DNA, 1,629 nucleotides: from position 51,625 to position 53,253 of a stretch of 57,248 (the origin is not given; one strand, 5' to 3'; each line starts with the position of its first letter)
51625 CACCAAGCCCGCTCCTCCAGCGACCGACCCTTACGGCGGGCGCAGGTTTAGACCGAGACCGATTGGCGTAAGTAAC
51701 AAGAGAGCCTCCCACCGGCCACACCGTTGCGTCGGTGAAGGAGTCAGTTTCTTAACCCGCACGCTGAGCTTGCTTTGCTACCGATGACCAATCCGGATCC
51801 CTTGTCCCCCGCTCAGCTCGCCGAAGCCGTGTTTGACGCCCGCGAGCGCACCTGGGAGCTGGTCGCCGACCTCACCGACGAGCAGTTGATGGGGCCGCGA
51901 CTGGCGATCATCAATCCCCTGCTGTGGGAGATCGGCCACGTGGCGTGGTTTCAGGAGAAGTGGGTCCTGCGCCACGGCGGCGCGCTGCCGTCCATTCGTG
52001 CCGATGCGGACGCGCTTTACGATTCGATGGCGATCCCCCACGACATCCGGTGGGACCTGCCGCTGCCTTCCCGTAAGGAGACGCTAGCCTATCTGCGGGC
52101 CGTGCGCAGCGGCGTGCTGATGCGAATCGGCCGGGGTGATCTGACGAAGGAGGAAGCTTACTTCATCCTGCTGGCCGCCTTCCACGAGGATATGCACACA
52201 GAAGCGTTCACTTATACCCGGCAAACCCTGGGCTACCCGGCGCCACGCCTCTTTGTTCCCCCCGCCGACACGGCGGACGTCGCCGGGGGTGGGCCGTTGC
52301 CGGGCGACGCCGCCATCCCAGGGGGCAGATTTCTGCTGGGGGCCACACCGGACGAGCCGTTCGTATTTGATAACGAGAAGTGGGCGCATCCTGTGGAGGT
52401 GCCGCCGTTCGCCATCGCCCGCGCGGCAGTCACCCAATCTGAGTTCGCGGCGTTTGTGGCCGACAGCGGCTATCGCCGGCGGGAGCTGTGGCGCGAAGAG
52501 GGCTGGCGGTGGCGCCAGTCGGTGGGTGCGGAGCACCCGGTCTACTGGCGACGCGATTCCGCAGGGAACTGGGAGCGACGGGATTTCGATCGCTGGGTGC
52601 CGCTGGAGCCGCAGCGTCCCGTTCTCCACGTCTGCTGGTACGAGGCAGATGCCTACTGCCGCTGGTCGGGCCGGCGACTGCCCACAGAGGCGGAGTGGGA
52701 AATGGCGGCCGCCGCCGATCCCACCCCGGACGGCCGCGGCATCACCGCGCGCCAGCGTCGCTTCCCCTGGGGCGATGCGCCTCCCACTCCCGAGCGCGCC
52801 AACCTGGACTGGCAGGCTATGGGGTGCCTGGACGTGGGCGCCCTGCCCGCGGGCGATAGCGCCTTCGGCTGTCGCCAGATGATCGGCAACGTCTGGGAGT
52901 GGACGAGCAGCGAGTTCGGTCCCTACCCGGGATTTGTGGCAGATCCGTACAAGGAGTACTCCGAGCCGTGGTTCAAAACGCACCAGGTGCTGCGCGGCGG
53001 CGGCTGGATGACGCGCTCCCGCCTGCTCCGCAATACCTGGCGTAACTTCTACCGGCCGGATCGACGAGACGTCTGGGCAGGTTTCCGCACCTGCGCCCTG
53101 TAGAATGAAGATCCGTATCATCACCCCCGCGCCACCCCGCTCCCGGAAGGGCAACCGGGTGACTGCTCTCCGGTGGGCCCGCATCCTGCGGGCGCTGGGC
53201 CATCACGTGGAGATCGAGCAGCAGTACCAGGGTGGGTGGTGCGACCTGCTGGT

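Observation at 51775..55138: Compact EgtB-like / SenB-like glycosyltransferase / EgtD operon: a selenoneine-type biosynthetic cluster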

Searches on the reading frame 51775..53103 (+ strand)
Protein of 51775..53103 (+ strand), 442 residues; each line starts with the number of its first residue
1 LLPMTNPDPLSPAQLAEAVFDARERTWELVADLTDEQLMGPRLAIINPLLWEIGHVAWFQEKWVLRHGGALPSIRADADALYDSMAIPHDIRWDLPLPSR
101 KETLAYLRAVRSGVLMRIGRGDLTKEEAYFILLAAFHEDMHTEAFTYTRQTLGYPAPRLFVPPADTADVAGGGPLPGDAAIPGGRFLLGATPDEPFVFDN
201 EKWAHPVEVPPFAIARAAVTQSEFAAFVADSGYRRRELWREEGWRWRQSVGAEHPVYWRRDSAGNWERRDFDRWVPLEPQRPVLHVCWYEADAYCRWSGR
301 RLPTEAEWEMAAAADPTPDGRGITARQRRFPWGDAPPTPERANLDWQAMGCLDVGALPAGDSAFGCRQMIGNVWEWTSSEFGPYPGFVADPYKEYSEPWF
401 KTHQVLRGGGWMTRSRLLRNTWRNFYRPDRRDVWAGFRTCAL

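Call 3: search_protein_families(library=ncbifam, proteins=[window:51775-53103:+], max_evalue=0.001)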
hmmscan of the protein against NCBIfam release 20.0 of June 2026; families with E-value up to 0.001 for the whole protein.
window:51775-53103:+ (442 aa): 6 families
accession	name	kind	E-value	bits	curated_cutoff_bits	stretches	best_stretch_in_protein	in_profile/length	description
NF041186.1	SenA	equivalog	5.7e-158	526.3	420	1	11-441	4-382/382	selenoneine synthase SenA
TIGR03440.2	egtB_TIGR03440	equivalog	4.4e-102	342.3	360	1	16-439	2-412/413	ergothioneine biosynthesis protein EgtB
TIGR04344.1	ovoA_Nterm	equivalog_domain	4.6e-42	144.4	400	1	179-439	191-443/444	5-histidylcysteine sulfoxide synthase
TIGR04373.1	egtB_X_signatur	signature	1.6e-28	98.5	71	1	392-441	1-50/50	EgtB-related enzyme signature domain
TIGR03525.2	GldK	equivalog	3.2e-14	53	350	1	300-440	256-404/408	T9SS ring complex lipoprotein PorK/GldK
NF051459.1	pyoverdine_PvdO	equivalog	1e-11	44.5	500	1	180-439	38-276/280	dihydropyoverdine dehydrogenase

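Call 4: search_protein_families(library=pfam, proteins=[window:51775-53103:+], max_evalue=0.001)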
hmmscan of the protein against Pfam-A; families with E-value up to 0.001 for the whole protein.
window:51775-53103:+ (442 aa): 2 families
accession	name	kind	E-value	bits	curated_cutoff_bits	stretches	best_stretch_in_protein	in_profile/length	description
PF03781.23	FGE-sulfatase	-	1.5e-55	189.1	23.3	1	180-439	7-253/255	Sulfatase-modifying factor enzyme 1-like domain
PF12867.12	DinB_2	-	6.2e-08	33.6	24.8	1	22-120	5-89/128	DinB superfamily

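Call 15: search_solved_structures(query=window:51775-53103:+, show_alignments=3, max_evalue=1e-10)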
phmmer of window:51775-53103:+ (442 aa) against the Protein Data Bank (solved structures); distinct sequences matched with E-value up to 1e-10: 27.
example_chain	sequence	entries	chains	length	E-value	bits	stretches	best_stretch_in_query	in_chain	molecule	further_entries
8ux5_A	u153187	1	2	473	2.8e-105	356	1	14-442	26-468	Selenoxide synthase OvsA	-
8u41_A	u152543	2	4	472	3e-102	346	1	14-442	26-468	Selenoxide synthase OvsA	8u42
4x8b_A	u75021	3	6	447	2.2e-81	277.2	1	13-439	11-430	Sulfoxide synthase EgtB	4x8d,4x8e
8ryz_A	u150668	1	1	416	1e-67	232.2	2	12-314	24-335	selenoneine synthase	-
8k5i_A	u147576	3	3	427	1.1e-67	232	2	12-314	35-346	selenoneine synthase SenA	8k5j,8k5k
8qf6_A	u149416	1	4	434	1.2e-49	172.6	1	36-317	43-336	Ergothioneine biosynthesis protein EgtB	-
6qki_A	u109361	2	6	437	1.2e-49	172.5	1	36-317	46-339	Uncharacterized protein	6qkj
6o6l_A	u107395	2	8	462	1.5e-49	172.2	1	36-317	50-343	EgtB (Cabther)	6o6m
8vih_A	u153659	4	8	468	1.3e-30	109.8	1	129-438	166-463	Sulfoxide synthase EgtB-IV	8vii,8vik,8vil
8khq_A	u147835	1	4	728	1.9e-28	102.6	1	35-424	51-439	5-histidylcysteine sulfoxide synthase/putative 4-mercaptohistidine N1-methyltranferase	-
8vig_A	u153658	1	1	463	2.8e-28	102.1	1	122-438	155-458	Sulfoxide synthase EgtB-IV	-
6muj_A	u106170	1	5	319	1.2e-18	70.3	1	170-438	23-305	Formylglycine-generating enzyme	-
2q17_A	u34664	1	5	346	1.8e-18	69.8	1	170-438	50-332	formylglycine generating enzyme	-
7ml6_A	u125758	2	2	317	2.5e-18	69.2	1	175-429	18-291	CalU17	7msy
6vqp_A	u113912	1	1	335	4e-18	68.6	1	174-429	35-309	CalU17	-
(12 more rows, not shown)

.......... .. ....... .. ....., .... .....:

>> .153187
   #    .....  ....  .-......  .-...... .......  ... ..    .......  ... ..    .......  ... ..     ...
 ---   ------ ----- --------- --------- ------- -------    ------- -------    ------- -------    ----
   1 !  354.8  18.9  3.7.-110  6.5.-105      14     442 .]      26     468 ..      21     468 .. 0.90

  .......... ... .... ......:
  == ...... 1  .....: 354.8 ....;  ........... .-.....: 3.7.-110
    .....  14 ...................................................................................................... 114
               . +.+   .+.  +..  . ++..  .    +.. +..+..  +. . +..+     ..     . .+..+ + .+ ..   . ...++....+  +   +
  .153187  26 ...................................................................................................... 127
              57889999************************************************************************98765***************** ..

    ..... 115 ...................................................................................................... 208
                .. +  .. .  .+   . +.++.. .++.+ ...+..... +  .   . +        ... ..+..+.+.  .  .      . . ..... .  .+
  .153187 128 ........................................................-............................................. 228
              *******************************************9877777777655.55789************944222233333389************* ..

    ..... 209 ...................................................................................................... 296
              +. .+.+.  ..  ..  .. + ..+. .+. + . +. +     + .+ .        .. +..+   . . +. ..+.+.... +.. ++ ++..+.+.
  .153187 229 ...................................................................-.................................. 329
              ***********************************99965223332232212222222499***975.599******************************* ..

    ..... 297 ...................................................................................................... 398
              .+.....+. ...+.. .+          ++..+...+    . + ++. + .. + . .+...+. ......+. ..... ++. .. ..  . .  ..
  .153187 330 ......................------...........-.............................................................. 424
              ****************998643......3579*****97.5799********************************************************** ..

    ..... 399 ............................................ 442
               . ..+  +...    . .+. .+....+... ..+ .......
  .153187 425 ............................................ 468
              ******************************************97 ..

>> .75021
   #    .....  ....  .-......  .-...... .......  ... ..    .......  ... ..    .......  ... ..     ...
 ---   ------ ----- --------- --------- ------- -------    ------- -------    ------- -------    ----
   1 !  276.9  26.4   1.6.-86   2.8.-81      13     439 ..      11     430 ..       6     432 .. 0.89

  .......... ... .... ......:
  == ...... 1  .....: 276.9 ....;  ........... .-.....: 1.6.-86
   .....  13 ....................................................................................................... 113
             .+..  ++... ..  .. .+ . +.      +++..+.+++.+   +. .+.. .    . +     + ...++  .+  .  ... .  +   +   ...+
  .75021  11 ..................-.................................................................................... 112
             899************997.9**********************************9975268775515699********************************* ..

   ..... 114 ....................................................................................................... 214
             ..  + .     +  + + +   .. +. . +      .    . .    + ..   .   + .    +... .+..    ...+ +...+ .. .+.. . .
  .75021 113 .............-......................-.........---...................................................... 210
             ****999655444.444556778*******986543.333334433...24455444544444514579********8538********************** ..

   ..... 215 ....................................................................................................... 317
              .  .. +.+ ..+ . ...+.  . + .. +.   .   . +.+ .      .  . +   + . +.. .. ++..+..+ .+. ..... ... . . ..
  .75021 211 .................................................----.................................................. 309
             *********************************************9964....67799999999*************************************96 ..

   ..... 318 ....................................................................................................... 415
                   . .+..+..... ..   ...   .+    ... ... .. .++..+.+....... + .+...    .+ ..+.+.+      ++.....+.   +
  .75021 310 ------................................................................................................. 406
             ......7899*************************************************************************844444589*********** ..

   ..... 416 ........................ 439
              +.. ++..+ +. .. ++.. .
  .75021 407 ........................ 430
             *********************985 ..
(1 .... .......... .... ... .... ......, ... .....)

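Call 23: find_homologous_proteins(query=window:51775-53103:+, max_evalue=1e-30)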
Query window:51775-53103:+ (442 aa): 8000 proteins with E <= 1e-30 among 8000 candidates; the best 120 are listed.
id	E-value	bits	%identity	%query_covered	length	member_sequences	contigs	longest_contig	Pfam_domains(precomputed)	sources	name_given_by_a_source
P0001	0.0e+0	1044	100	99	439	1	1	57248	PF12867.13,PF03781.23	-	-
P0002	9.1e-225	765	75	97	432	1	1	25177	PF12867.13,PF03781.23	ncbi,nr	ncbi:MAG: ergothioneine biosynthesis protein EgtB [Acidobacteria bacterium]|nr:ergothioneine biosynt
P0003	2.4e-224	764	75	98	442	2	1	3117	PF12867.13,PF03781.23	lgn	-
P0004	3.1e-224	763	75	97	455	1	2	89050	PF12867.13,PF03781.23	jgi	jgi:iron(II)-dependent oxidoreductase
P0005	1.2e-223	761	75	97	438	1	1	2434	PF12867.13,PF03781.23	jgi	jgi:iron(II)-dependent oxidoreductase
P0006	1.5e-223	761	75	97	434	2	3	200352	PF12867.13,PF03781.23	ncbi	-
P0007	1.5e-223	761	76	97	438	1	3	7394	PF12867.13,PF03781.23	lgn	-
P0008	2.5e-223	760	75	98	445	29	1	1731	PF12867.13,PF03781.23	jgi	-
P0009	3.4e-222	757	74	98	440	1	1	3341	PF12867.13,PF03781.23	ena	-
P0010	3.4e-222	757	75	98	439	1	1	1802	PF12867.13,PF03781.23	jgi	jgi:iron(II)-dependent oxidoreductase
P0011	2.7e-221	754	75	98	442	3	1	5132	PF12867.13,PF03781.23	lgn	-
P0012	3.0e-221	753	75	98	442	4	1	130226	PF12867.13,PF03781.23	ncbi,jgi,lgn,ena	-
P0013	5.9e-221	752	72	99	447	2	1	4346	PF12867.13,PF03781.23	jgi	jgi:gamma-glutamyl hercynylcysteine S-oxide synthase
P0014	1.6e-220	751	73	98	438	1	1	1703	PF12867.13,PF03781.23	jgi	-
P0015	2.6e-220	750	74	98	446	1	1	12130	PF12867.13,PF03781.23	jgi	jgi:iron(II)-dependent oxidoreductase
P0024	1.2e-218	745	72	100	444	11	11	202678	PF12867.13,PF03781.23,PF04978.18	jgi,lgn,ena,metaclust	jgi:iron(II)-dependent oxidoreductase|metaclust:\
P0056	2.4e-212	724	71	98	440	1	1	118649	PF12867.13,PF03781.23,PF04978.18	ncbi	ncbi:MAG: selenoneine synthase SenA [Candidatus Methylomirabilales bacterium]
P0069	3.2e-211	720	69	98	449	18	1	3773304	PF12867.13,PF03781.23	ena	-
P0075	6.2e-211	719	69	99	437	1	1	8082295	PF12867.13,PF03781.23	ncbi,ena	-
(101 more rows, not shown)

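Call 26: find_encoding_contigs(protein=P0006, flank=10000, max_places=2)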
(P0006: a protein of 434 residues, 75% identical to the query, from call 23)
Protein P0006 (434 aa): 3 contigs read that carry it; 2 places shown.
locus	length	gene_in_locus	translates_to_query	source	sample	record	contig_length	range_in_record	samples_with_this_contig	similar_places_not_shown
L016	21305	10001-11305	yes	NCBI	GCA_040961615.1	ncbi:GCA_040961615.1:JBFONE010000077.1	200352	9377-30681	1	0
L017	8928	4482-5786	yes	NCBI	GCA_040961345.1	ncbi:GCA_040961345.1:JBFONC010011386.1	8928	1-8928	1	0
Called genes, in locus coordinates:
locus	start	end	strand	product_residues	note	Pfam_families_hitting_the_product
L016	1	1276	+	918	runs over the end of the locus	PF13482:RNase_H_2, PF03050:DDE_Tnp_IS66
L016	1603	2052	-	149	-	-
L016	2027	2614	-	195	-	PF01909:NTP_transf_2, PF18765:Polbeta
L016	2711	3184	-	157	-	-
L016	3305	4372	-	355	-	PF00180:Iso_dh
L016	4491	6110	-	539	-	PF02776:TPP_enzyme_N, PF00205:TPP_enzyme_M, PF02775:TPP_enzyme_C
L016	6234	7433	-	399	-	PF00108:Thiolase_N, PF02803:Thiolase_C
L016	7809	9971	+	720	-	PF02775:TPP_enzyme_C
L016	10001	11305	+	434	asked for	PF12867:DinB_2, PF03781:FGE-sulfatase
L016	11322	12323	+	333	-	PF10017:Methyltransf_33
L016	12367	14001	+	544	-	PF01558:POR, PF20169:DUF6537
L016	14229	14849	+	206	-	PF01865:PhoU_div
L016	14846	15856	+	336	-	PF01384:PHO4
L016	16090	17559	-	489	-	-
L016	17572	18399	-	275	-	PF00005:ABC_tran, PF13304:AAA_21 (faint)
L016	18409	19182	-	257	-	PF00528:BPD_transp_1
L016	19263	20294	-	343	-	PF13379:NMT1_2, PF04069:OpuAC, PF09084:NMT1, PF12974:Phosphonate-bd (weak)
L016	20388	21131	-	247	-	PF00005:ABC_tran, PF13304:AAA_21 (weak)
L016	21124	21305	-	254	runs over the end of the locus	PF00005:ABC_tran, PF13304:AAA_21 (faint), PF12399:BCA_ABC_TP_C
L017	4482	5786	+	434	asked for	PF12867:DinB_2, PF03781:FGE-sulfatase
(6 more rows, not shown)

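Call 27: find_encoding_contigs(protein=P0004, flank=10000, max_places=2)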
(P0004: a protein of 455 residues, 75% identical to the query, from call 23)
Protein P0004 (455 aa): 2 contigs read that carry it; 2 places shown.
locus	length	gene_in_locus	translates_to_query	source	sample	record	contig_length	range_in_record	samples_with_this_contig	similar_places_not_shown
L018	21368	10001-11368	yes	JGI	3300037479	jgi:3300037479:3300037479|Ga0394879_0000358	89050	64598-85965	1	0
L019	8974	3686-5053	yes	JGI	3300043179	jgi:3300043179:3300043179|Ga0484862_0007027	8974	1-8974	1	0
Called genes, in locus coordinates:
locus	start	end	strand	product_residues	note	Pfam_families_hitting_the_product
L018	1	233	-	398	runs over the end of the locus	PF07690:MFS_1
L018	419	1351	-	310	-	PF12705:PDDEXK_1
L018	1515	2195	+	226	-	PF12740:PETase (weak), PF01738:DLH, PF00561:Abhydrolase_1 (faint), PF12697:Abhydrolase_6 (weak), PF12146:Hydrolase_4 (faint), PF02230:Abhydrolase_2, PF08840:BAAT_C (weak), PF12695:Abhydrolase_5 (weak), +1 more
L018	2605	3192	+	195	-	PF13618:Gluconate_2-dh3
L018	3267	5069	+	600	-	PF00732:GMC_oxred_N, PF00890:FAD_binding_2 (faint), PF05199:GMC_oxred_C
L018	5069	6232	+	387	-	PF01408:GFO_IDH_MocA, PF03435:Sacchrp_dh_NADP (weak), PF03447:NAD_binding_3, PF22725:GFO_IDH_MocA_C3, PF02894:GFO_IDH_MocA_C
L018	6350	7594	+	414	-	PF01261:AP_endonuc_2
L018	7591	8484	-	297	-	PF03331:LpxC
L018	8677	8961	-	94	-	PF03319:EutN_CcmL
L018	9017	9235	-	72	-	-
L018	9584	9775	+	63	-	-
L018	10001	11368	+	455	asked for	PF12867:DinB_2, PF03781:FGE-sulfatase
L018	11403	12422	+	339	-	PF00534:Glycos_transf_1, PF13692:Glyco_trans_1_4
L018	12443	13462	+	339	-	PF10017:Methyltransf_33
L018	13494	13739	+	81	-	-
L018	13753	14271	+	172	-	-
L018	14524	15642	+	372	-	PF00180:Iso_dh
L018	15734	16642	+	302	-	PF00682:HMGL-like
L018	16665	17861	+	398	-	PF02515:CoA_transf_3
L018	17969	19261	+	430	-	PF00330:Aconitase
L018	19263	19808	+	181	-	PF00694:Aconitase_C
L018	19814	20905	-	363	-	PF00266:Aminotran_5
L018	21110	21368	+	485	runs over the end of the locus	PF00158:Sigma54_activat (faint), PF07724:AAA_2, PF13191:AAA_16 (faint), PF13401:AAA_22 (faint), PF00004:AAA (faint), PF07728:AAA_5 (faint), PF10431:ClpB_D2-small, PF00072:Response_reg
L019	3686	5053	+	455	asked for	PF12867:DinB_2, PF03781:FGE-sulfatase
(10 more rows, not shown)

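Call 28: find_encoding_contigs(protein=P0012, flank=10000, max_places=2)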
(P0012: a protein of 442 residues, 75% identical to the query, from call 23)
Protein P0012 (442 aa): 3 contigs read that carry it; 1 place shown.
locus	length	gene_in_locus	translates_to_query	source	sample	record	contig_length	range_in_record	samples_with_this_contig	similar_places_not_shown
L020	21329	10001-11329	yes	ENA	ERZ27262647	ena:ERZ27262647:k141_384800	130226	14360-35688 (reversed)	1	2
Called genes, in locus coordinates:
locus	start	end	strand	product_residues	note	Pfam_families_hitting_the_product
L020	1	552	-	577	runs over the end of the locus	PF07969:Amidohydro_3, PF01979:Amidohydro_1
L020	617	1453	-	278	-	PF00376:MerR, PF12728:HTH_17 (weak), PF13411:MerR_1, PF12844:HTH_19 (weak), PF13560:HTH_31, PF01381:HTH_3, PF07883:Cupin_2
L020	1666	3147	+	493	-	PF00324:AA_permease, PF13520:AA_permease_2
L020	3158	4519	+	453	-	PF00202:Aminotran_3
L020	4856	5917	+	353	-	PF19580:Exo_endo_phos_3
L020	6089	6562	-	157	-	PF00075:RNase_H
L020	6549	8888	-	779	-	PF00246:Peptidase_M14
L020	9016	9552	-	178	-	PF01128:IspD (weak), PF12804:NTP_transf_3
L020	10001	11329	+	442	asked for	PF12867:DinB_2, PF03781:FGE-sulfatase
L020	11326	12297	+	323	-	PF00534:Glycos_transf_1, PF13692:Glyco_trans_1_4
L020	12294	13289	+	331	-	PF10017:Methyltransf_33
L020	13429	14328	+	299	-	PF00850:Hist_deacetyl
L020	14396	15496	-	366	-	PF00266:Aminotran_5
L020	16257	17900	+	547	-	PF00501:AMP-binding, PF13193:AMP-binding_C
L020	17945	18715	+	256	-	PF00106:adh_short, PF08659:KR, PF13561:adh_short_C2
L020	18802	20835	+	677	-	PF11028:TMEM260_N, PF07719:TPR_2 (faint)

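Call 41: find_encoding_contigs(protein=P0069, flank=10000, max_places=1)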
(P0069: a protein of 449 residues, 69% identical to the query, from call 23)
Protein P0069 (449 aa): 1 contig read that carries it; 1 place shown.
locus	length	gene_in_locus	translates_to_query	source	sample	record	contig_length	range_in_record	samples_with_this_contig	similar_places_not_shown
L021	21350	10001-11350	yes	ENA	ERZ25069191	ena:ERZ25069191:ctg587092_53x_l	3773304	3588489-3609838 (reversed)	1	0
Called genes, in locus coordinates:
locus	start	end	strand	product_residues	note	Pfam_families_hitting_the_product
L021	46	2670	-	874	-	PF00912:Transgly, PF00905:Transpeptidase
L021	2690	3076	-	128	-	PF16137:DUF4845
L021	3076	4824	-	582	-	PF00587:tRNA-synt_2b, PF04073:tRNA_edit, PF03129:HGTP_anticodon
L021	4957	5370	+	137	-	PF01894:YjbQ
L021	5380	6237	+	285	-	-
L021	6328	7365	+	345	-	PF00316:FBPase, PF18913:FBPase_C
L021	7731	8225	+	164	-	PF01475:FUR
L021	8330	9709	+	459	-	PF07992:Pyr_redox_2, PF13450:NAD_binding_8 (faint), PF13738:Pyr_redox_3, PF00070:Pyr_redox, PF02852:Pyr_redox_dim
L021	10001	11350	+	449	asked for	PF12867:DinB_2, PF03781:FGE-sulfatase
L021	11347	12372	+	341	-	PF20706:GT4-conflict (faint), PF00534:Glycos_transf_1, PF13692:Glyco_trans_1_4 (weak)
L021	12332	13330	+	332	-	PF10017:Methyltransf_33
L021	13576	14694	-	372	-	PF02423:OCD_Mu_crystall, PF01488:Shikimate_DH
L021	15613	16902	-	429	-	PF01979:Amidohydro_1, PF07969:Amidohydro_3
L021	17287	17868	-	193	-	PF01222:ERG4_ERG24 (weak), PF04191:PEMT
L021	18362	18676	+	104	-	-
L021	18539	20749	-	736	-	PF06452:CBM9_1 (weak), PF19313:DUF5916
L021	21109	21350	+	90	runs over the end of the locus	PF00581:Rhodanese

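Call 42: find_encoding_contigs(protein=P0075, flank=10000, max_places=1)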
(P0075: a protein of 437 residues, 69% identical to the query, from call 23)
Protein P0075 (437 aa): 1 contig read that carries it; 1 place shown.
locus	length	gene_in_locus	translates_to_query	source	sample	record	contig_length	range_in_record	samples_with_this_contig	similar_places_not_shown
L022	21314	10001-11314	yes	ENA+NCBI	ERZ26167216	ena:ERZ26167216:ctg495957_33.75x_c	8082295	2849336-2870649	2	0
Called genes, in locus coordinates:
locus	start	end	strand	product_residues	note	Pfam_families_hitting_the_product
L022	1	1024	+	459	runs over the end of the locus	PF03364:Polyketide_cyc, PF10604:Polyketide_cyc2 (weak), PF01370:Epimerase, PF08338:DUF1731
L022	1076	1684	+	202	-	PF12766:Pyridox_oxase_2 (weak), PF01243:PNPOx_N, PF10590:PNP_phzG_C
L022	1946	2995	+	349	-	PF02390:Methyltransf_4, PF13847:Methyltransf_31 (weak), PF13649:Methyltransf_25 (weak)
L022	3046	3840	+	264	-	PF02405:MlaE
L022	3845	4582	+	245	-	PF00005:ABC_tran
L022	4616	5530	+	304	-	PF02470:MlaD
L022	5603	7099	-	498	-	-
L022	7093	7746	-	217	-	PF00005:ABC_tran, PF13191:AAA_16 (weak), PF13401:AAA_22 (weak), PF13304:AAA_21 (faint)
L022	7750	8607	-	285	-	PF12974:Phosphonate-bd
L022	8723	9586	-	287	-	PF00586:AIRS, PF02769:AIRS_C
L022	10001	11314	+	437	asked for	PF12867:DinB_2, PF03781:FGE-sulfatase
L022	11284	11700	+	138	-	-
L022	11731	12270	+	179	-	PF00534:Glycos_transf_1, PF13692:Glyco_trans_1_4, PF20706:GT4-conflict (faint)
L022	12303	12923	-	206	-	PF13560:HTH_31, PF01381:HTH_3 (weak), PF07883:Cupin_2, PF02311:AraC_binding (weak), PF05899:Cupin_3 (faint)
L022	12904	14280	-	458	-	PF00364:Biotin_lipoyl, PF02817:E3_binding, PF00198:2-oxoacid_dh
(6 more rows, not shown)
